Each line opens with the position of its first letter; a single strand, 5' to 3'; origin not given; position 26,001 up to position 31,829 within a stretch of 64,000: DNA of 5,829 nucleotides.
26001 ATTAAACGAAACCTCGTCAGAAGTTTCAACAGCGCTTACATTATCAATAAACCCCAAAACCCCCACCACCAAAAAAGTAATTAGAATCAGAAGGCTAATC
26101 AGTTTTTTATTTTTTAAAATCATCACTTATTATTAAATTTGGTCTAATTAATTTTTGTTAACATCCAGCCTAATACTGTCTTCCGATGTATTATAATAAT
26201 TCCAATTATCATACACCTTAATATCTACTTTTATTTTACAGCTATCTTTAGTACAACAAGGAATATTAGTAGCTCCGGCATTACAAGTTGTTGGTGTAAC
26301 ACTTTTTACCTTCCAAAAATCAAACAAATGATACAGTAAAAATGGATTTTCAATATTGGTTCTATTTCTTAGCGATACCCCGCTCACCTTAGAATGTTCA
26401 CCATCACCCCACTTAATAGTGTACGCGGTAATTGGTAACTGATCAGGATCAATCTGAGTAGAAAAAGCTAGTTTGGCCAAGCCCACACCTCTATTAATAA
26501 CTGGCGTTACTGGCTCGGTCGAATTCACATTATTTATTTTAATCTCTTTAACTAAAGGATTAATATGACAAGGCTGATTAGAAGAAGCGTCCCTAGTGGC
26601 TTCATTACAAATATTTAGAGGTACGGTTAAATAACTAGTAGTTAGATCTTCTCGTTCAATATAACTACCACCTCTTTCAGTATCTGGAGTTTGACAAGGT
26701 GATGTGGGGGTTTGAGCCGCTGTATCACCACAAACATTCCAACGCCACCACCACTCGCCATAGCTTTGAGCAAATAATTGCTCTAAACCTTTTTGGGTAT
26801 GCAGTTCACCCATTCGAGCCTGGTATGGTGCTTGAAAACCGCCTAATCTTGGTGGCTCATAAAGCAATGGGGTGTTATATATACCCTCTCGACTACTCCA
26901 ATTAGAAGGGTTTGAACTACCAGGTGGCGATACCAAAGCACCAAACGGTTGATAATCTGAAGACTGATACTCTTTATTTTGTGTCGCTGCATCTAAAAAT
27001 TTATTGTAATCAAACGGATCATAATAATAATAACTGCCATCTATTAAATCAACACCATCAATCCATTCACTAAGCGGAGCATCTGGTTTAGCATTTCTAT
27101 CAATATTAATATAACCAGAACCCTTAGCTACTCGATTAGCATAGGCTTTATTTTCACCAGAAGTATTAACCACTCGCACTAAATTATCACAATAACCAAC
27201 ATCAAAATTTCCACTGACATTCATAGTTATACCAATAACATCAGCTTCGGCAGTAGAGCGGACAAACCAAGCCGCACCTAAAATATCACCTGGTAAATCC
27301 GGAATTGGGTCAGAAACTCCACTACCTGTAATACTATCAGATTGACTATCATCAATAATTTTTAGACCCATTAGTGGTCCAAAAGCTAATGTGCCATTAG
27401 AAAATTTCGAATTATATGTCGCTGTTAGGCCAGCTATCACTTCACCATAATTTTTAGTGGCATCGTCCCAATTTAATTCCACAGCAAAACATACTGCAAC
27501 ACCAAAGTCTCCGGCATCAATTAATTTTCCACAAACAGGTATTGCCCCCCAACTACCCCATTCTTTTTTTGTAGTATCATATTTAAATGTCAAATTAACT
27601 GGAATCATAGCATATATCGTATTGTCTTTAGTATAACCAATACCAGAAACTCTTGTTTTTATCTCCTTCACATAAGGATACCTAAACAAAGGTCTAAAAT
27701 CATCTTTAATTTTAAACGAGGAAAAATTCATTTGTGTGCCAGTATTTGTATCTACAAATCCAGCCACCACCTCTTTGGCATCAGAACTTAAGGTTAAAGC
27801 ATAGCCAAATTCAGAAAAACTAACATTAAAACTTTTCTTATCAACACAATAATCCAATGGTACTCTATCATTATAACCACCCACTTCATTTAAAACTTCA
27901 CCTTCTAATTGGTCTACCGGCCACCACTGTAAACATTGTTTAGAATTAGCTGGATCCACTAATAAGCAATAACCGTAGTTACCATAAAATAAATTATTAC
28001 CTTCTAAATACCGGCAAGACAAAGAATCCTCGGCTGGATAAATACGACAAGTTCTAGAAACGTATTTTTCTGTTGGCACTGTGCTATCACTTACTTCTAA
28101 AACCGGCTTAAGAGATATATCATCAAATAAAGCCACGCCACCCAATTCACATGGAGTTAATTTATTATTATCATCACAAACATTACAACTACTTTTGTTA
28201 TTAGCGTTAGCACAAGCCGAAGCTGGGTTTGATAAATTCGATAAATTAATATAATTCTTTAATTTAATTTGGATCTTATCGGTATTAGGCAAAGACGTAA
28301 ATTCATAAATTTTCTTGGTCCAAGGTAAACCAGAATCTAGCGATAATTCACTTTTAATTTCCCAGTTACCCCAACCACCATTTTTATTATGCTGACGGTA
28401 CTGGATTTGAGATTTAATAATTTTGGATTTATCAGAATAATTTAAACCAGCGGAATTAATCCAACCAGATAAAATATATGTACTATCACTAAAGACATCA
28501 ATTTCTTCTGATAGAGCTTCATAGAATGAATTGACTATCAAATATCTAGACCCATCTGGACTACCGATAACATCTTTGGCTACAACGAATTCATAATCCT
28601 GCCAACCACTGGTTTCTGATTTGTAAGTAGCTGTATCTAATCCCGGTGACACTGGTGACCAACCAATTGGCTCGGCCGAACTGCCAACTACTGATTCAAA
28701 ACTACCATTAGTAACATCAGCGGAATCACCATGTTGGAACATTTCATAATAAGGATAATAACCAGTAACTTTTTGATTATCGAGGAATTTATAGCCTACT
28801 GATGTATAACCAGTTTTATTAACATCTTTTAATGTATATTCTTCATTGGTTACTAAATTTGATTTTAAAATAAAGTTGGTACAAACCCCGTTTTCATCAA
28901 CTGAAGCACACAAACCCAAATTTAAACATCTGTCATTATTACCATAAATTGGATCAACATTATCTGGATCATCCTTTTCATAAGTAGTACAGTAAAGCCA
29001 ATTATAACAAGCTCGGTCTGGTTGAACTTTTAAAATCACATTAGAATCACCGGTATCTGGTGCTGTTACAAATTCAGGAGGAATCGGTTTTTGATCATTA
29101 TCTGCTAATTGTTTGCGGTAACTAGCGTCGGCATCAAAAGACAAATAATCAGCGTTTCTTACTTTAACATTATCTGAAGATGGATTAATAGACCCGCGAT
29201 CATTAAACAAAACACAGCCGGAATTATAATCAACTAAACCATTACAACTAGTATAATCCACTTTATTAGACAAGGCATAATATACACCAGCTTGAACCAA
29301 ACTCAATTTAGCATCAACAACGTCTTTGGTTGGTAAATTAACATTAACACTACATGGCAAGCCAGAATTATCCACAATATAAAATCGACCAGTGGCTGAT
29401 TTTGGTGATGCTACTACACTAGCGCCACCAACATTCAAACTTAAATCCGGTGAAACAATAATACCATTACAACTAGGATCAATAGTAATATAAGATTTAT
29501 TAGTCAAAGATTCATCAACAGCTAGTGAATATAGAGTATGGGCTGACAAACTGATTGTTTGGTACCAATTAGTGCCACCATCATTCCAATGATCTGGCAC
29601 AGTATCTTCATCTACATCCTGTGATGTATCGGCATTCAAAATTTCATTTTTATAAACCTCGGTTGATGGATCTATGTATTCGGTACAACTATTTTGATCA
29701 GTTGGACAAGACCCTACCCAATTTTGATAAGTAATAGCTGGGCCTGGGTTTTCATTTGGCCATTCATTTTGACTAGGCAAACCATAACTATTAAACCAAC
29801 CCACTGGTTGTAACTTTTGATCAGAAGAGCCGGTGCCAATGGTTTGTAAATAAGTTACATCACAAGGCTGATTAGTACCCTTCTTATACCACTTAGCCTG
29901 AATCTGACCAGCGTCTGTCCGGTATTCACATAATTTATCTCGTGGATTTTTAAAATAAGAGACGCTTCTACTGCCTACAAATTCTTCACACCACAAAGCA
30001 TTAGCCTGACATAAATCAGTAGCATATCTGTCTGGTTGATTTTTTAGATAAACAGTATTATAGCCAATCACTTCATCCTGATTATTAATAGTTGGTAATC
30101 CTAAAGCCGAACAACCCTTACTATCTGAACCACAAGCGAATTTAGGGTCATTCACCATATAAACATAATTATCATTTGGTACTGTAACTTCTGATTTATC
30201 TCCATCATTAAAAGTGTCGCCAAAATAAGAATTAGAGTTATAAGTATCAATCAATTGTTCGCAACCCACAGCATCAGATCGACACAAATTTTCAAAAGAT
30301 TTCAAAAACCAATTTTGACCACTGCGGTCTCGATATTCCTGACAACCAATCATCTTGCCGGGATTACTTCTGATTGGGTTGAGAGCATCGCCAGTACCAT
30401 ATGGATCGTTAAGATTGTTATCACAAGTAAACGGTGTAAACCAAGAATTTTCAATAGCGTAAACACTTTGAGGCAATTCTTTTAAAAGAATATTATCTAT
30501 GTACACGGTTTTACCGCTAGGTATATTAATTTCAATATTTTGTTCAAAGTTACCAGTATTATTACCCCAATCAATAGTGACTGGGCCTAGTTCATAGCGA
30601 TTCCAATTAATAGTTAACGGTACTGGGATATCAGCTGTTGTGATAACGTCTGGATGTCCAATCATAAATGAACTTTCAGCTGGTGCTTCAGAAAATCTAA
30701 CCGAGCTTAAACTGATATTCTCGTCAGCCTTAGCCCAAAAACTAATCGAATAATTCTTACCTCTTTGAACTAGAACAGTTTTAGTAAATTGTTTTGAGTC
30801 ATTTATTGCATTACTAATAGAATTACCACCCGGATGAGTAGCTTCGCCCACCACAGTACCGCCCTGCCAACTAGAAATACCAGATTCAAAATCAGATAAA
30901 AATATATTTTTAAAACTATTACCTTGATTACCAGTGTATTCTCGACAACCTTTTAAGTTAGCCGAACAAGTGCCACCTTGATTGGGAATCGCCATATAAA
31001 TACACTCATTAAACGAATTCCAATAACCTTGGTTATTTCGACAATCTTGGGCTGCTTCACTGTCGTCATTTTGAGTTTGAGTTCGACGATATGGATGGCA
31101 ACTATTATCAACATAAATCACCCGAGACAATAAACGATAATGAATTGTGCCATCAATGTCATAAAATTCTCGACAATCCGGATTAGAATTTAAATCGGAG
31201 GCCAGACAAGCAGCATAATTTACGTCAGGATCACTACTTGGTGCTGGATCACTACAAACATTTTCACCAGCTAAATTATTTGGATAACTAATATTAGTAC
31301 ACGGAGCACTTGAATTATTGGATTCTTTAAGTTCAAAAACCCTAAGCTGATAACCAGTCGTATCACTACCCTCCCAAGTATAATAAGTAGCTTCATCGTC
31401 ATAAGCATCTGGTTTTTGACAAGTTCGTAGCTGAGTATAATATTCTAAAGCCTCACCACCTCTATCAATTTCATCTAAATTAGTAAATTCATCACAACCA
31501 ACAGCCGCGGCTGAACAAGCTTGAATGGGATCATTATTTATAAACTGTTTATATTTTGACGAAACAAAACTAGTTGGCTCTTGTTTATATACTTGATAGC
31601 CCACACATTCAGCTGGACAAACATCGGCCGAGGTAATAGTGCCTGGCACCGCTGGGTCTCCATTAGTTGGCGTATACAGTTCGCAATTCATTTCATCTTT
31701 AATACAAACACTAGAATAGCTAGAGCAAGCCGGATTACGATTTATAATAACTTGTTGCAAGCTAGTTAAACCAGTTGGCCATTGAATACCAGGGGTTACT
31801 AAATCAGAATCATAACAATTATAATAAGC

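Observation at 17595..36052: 18.5-kb co-directional operon: TSP3-repeat protein, 3003-aa CBM-repeat giant protein, VirB6-like, VirB4 ATPase, small membrane proteins and ComF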

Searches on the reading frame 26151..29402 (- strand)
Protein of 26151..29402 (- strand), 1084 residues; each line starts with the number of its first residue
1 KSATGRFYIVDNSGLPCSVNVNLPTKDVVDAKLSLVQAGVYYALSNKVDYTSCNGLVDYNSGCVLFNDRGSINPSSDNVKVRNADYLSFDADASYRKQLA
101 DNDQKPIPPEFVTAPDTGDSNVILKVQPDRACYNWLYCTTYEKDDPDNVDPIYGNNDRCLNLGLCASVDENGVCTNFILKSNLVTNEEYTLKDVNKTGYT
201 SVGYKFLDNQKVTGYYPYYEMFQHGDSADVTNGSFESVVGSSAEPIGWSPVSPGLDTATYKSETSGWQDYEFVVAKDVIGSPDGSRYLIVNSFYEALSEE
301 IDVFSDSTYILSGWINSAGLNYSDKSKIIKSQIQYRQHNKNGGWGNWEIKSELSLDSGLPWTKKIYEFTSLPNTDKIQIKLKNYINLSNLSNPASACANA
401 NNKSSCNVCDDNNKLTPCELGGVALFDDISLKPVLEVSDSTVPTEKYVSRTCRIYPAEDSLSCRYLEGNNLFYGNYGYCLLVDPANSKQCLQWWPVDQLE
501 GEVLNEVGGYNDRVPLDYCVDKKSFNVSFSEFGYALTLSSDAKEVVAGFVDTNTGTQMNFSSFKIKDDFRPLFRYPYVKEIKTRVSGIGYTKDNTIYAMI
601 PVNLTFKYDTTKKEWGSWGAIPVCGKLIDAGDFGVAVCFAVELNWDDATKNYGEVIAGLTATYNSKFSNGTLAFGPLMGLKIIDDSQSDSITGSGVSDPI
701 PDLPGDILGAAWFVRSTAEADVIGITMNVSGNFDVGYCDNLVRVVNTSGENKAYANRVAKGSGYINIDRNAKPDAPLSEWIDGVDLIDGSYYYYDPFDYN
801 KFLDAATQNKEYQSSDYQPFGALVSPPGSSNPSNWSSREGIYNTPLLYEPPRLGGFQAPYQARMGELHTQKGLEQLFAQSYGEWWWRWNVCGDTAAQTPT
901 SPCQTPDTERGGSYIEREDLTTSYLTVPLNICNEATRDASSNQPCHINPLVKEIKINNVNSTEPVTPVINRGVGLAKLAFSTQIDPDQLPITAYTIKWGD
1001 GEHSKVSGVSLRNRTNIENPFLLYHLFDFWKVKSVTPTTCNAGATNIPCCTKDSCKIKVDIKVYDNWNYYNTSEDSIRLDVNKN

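Call 75: search_solved_structures(query=window:26151-29402:-, max_evalue=1)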
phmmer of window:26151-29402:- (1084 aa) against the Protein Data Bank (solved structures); distinct sequences matched with E-value up to 1: 0.

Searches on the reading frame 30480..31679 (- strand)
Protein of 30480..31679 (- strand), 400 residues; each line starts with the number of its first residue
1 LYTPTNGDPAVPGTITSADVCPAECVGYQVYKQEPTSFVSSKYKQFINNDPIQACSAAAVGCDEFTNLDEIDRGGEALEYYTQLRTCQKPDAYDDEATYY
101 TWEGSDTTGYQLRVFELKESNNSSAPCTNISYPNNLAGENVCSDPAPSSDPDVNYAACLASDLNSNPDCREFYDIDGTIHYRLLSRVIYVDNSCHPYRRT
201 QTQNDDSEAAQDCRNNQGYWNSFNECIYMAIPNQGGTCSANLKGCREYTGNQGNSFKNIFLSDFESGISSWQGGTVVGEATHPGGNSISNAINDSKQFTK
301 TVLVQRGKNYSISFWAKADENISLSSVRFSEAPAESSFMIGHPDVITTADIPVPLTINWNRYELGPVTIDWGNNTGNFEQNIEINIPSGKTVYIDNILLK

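Call 31: search_protein_families(library=pfam, proteins=[window:30480-31679:-], max_evalue=0.1)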
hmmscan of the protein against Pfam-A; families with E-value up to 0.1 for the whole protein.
window:30480-31679:- (400 aa): 2 families
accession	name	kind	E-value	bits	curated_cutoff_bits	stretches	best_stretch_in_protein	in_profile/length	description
PF02018.23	CBM_4_9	-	7.6e-05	23.5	25.9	1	260-321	5-76/136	Carbohydrate binding domain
PF22354.1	Eas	-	0.058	14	27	0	235-256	45-66/74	Hydrophobin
